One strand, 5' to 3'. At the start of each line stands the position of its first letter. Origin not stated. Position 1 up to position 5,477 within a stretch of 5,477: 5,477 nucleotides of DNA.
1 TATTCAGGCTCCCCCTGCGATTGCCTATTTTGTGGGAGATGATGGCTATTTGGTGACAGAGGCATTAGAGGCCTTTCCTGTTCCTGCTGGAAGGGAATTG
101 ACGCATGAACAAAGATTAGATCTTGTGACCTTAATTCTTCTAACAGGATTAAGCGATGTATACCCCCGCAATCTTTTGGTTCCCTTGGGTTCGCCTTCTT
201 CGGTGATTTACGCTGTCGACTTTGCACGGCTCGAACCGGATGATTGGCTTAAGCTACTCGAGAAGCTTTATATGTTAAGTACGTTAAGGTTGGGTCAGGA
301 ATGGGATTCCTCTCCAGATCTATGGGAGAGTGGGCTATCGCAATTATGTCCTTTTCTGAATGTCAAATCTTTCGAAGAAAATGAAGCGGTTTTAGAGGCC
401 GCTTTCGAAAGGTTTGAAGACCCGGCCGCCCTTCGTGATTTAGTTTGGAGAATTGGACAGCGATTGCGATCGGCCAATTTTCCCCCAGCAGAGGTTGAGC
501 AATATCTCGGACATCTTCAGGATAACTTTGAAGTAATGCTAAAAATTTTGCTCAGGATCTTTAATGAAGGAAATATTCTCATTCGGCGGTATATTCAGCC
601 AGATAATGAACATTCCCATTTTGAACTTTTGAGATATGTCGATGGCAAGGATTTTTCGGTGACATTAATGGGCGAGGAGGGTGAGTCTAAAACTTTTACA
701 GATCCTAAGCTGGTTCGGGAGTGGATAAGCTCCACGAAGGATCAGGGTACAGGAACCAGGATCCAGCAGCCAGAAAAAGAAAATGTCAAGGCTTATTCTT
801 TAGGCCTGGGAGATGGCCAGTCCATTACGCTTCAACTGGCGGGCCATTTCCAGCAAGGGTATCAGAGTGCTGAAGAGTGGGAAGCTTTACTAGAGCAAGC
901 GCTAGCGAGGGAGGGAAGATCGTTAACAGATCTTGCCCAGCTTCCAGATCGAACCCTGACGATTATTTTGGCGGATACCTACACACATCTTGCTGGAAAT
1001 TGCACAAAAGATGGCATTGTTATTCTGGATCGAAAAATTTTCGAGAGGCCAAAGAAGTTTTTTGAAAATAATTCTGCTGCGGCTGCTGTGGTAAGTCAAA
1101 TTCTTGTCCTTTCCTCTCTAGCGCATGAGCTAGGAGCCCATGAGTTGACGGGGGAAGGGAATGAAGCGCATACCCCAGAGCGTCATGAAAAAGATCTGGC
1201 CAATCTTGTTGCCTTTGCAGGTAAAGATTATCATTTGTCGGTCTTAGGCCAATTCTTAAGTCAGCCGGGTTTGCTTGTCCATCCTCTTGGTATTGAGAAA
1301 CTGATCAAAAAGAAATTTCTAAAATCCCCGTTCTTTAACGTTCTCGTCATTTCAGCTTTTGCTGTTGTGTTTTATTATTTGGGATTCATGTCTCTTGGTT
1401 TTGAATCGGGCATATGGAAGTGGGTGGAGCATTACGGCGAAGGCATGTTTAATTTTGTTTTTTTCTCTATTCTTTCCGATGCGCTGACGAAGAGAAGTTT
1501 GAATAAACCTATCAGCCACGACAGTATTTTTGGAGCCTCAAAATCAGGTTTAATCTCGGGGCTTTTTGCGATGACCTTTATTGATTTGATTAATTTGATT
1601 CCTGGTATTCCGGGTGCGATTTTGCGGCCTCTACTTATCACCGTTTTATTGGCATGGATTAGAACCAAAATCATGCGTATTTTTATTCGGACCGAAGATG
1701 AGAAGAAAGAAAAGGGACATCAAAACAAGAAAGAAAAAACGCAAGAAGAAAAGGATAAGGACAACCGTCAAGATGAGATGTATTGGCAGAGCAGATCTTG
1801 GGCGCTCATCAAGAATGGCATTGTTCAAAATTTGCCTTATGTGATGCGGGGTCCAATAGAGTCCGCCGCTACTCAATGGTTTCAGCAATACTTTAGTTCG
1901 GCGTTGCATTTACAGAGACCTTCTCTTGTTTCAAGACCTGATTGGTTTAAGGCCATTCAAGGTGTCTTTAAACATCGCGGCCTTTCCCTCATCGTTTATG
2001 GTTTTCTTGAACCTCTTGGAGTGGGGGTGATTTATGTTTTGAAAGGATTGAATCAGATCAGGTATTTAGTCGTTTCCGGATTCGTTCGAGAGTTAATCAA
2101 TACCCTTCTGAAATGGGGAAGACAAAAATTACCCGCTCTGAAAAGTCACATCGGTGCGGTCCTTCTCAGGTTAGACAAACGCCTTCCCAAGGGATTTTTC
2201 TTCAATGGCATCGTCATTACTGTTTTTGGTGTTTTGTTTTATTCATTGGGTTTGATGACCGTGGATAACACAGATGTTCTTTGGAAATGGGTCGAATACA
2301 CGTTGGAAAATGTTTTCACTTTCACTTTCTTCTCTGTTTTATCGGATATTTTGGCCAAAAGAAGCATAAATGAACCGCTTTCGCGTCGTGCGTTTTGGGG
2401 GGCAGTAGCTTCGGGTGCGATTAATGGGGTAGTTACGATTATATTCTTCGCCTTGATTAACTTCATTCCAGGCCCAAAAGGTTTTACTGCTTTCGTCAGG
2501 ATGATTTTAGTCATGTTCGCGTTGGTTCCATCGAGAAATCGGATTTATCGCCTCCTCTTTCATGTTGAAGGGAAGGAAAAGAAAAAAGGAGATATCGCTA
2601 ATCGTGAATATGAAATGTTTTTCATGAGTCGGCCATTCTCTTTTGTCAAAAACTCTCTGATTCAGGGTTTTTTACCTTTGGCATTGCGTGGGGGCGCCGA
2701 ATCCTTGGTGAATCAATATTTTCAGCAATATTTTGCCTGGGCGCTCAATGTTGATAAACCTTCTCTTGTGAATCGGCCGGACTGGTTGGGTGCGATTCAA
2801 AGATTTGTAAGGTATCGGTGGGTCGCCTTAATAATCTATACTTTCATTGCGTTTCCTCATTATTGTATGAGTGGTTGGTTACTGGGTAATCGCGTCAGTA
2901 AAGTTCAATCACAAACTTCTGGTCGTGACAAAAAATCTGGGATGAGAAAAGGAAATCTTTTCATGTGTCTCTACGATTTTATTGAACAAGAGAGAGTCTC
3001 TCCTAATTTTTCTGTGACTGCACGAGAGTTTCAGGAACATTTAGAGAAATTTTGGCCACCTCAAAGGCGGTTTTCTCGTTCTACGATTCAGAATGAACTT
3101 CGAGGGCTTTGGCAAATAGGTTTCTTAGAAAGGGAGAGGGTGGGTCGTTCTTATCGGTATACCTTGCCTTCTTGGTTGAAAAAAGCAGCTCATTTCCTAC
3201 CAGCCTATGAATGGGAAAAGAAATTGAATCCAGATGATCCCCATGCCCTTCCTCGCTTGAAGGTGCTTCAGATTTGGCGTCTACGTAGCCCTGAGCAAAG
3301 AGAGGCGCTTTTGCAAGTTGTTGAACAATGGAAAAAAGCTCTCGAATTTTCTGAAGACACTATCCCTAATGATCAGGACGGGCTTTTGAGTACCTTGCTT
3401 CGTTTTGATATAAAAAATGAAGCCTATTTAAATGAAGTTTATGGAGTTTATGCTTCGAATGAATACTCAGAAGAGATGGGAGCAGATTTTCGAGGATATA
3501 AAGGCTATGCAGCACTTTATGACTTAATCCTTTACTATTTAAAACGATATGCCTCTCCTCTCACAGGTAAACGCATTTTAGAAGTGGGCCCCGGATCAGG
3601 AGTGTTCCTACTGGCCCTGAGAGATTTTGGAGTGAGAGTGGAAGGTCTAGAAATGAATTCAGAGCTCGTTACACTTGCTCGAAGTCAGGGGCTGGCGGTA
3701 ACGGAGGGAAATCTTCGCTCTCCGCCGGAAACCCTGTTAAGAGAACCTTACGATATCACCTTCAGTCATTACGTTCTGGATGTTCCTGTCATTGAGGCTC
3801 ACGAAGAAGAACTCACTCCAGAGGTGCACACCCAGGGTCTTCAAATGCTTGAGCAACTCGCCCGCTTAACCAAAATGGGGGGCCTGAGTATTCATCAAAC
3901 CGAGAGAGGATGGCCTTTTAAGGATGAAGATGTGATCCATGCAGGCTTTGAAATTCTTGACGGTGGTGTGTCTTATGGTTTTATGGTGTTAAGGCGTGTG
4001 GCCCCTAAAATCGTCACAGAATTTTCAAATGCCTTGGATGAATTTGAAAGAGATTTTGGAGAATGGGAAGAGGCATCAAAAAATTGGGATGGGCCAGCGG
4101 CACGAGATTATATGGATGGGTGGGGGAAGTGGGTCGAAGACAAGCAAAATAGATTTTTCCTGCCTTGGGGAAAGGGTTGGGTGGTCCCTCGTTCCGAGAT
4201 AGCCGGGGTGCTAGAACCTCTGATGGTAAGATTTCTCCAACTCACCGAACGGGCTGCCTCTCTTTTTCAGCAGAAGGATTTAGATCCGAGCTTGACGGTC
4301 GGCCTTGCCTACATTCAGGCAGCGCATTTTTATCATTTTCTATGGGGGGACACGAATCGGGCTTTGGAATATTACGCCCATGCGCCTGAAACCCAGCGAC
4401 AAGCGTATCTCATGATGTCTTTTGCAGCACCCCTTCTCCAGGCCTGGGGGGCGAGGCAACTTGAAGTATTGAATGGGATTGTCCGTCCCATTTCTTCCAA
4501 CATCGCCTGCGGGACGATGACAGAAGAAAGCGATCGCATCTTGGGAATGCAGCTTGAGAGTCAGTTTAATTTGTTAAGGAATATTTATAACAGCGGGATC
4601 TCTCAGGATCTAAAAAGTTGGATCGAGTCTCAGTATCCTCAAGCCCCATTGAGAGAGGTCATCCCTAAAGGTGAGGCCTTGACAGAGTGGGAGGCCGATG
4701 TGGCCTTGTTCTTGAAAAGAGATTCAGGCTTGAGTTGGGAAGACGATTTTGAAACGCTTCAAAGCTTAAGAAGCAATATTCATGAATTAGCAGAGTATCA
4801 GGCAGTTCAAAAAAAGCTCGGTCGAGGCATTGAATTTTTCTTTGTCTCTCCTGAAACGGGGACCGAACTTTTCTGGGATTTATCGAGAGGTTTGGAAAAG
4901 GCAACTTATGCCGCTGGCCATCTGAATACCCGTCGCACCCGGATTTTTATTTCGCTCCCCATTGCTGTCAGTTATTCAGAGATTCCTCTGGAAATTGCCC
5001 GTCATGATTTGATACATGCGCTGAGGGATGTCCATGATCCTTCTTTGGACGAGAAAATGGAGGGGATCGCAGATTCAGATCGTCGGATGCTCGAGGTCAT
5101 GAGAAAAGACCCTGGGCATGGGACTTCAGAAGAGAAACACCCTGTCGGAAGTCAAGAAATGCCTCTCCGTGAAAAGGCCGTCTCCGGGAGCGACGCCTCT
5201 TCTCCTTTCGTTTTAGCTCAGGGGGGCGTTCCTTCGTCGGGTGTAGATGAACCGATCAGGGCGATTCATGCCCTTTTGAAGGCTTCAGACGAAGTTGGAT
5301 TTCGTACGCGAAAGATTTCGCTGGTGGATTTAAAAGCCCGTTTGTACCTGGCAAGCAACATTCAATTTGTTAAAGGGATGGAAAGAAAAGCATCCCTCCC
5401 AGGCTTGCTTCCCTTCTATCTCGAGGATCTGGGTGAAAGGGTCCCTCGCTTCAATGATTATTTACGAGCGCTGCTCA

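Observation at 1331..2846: Tandem internal duplication of a ~280-290 aa polytopic membrane module of unrecognised family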

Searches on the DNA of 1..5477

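Call 86: search_rna_families(source=window, threshold=gathering)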
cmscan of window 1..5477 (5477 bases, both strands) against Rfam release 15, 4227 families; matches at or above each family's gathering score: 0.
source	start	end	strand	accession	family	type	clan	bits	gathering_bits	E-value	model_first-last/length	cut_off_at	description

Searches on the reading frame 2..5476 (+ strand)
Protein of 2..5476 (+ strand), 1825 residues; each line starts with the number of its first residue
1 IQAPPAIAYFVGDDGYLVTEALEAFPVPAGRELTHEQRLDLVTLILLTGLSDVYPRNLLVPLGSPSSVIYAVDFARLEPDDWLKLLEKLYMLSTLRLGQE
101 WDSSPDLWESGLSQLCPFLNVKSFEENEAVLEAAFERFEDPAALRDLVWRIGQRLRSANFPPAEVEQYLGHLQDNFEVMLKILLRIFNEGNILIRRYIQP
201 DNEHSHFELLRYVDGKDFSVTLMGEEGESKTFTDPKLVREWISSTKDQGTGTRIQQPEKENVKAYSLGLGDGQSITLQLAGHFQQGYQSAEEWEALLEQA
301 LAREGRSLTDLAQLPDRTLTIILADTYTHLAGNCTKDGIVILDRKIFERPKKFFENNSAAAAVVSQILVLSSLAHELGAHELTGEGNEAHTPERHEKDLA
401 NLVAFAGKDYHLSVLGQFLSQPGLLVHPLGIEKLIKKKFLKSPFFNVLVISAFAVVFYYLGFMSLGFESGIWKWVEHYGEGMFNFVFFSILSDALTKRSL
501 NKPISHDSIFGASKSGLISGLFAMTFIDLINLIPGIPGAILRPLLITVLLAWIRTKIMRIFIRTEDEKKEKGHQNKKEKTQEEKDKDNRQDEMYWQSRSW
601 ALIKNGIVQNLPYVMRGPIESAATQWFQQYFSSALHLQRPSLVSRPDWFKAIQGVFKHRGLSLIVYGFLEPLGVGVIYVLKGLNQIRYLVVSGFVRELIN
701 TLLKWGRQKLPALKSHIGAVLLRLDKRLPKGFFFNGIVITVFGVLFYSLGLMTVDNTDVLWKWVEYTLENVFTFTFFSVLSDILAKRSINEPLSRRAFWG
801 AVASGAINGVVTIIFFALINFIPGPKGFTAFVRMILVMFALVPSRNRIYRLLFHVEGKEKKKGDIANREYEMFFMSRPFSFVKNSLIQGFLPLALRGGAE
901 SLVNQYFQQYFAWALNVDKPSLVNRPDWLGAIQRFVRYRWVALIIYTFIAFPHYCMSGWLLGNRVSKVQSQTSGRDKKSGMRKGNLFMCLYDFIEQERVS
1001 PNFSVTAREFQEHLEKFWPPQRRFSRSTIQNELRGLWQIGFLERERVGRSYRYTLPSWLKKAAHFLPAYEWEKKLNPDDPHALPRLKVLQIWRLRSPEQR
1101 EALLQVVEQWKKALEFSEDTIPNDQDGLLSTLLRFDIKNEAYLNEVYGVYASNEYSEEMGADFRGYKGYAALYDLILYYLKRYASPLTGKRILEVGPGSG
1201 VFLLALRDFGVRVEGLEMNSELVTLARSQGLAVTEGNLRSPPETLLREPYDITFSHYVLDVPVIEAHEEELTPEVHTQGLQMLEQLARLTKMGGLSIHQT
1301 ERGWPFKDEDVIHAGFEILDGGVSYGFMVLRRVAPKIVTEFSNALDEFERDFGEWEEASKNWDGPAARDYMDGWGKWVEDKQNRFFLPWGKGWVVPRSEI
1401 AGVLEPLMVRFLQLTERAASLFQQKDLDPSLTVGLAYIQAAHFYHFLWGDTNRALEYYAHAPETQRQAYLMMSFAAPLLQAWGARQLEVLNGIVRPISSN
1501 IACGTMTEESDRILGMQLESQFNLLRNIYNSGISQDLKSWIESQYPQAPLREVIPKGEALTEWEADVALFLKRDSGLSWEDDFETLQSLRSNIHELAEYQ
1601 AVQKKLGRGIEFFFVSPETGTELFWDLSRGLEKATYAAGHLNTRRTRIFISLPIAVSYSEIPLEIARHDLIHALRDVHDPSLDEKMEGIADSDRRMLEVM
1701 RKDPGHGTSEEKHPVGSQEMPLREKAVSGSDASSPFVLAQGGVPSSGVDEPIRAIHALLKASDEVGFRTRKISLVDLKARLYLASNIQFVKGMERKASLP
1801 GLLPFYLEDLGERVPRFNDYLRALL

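Call 6: search_protein_families(library=pfam, proteins=[window:2-5476:+], max_evalue=1)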
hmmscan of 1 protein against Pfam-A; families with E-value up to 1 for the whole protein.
window:2-5476:+ (1825 aa): 6 families
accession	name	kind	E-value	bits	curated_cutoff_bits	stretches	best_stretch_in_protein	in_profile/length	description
PF13489.12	Methyltransf_23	-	3.3e-05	24.1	27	1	1179-1229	16-61/164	Methyltransferase domain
PF07021.18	MetW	-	0.0023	18.1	21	1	1188-1239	13-65/193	Methionine biosynthesis protein MetW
PF08241.18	Methyltransf_11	-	0.033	15.2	21.2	1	1193-1260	1-71/95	Methyltransferase domain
PF13649.12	Methyltransf_25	-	0.037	15.1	27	1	1192-1260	1-75/97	Methyltransferase domain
PF03965.22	Penicillinase_R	-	0.089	13.6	22.6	1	1005-1054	18-63/115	Penicillinase repressor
PF10669.14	Phage_Gp23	-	0.22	12.3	29.3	1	544-586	29-71/120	Protein gp23 (Bacteriophage A118)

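Call 7: find_homologous_proteins(query=window:2-5476:+)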
Query window:2-5476:+ (1825 aa): 1 proteins with E <= 0.001 among 8000 candidates.
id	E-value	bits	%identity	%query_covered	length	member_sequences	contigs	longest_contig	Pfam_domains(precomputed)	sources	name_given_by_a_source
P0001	0.0e+0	4198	100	100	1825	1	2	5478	-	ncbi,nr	ncbi:MAG: hypothetical protein HYS08_10590, partial [Chlamydiae bacterium]|nr:hypothetical protein [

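Call 12: search_solved_structures(query=window:2-5476:+, max_evalue=1)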
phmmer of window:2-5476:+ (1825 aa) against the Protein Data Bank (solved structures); distinct sequences matched with E-value up to 1: 16.
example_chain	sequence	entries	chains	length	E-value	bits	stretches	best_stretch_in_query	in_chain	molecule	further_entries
4kdr_A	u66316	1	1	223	0.044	13.7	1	1170-1230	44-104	3-demethylubiquinone-9 3-methyltransferase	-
5dpm_A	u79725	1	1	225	0.044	13.7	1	1170-1230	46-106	Ubiquinone biosynthesis O-methyltransferase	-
4kdc_A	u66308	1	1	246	0.045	13.7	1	1171-1230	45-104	3-demethylubiquinone-9 3-methyltransferase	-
9khp_A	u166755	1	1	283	0.1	12.5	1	1189-1244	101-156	Class I SAM-dependent methyltransferase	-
9klx_A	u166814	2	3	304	0.12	12.3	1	1189-1244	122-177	Class I SAM-dependent methyltransferase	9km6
5t64_A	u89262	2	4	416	0.15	12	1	1184-1264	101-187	Sugar 3-C-methyl transferase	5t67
3sm3_A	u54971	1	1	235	0.16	11.9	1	1190-1267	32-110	SAM-dependent methyltransferases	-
1a0b_A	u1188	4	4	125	0.18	11.7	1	1255-1362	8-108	AEROBIC RESPIRATION CONTROL SENSOR PROTEIN ARCB | ARCB | HPT DOMAIN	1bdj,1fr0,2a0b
5t6b_A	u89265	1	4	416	0.19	11.6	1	1184-1264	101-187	Sugar 3-C-methyl transferase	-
4hgy_A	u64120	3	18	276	0.31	10.9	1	1188-1241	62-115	CcbJ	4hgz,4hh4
5u4t_A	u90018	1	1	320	0.37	10.6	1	1187-1269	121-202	Putative gentamicin methyltransferase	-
5u18_A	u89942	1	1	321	0.37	10.6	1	1187-1269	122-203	N-3'' methyltransferase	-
5tyq_A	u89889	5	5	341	0.42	10.5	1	1187-1269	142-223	Putative gentamicin methyltransferase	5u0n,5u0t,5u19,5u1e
5u1i_A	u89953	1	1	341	0.42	10.5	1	1187-1269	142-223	Putative gentamicin methyltransferase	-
4krh_A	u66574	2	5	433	0.43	10.4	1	1177-1226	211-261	Phosphoethanolamine N-methyltransferase 2 | Phospholethanolamine N-methyltransferase 2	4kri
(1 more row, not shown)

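Call 13: search_protein_families(library=ncbifam, proteins=[window:2-5476:+], max_evalue=1)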
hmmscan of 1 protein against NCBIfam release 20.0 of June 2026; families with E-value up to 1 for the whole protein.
window:2-5476:+ (1825 aa): 9 families
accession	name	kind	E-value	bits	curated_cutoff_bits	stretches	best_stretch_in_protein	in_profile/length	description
NF043040.1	corrin_prot_MT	hypoth_equivalog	0.00088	18.8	180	1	1188-1229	41-82/216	corrinoid protein-associated methyltransferase CpaM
TIGR02021.1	BchM-ChlM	equivalog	0.00095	18.6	158.9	1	1167-1229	35-95/218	magnesium protoporphyrin IX methyltransferase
TIGR02081.1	metW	equivalog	0.0021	17.6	189.5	1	1189-1240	14-66/194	methionine biosynthesis protein MetW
TIGR01983.1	UbiG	equivalog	0.015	14.6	102.95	1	1182-1228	43-89/228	bifunctional 2-polyprenyl-6-hydroxyphenol methylase/3-demethylubiquinol 3-O-methyltransferase UbiG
NF011527.0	PRK14968.1-1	equivalog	0.032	13.9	242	1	1189-1241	35-88/192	putative methyltransferase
TIGR00755.1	ksgA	equivalog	0.054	12.8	171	1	1183-1229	24-70/256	16S rRNA (adenine(1518)-N(6)/adenine(1519)-N(6))-dimethyltransferase RsmA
NF001790.0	PRK00517.3-3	equivalog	0.057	12.8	269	1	1187-1228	121-163/262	50S ribosomal protein L11 methyltransferase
NF011530.0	PRK14968.1-4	equivalog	0.083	12.2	243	1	1188-1238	39-90/202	putative methyltransferase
NF000499.2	Erm23S_rRNA_broad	equivalog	0.14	11.5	212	1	1184-1227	19-62/244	23S ribosomal RNA methyltransferase Erm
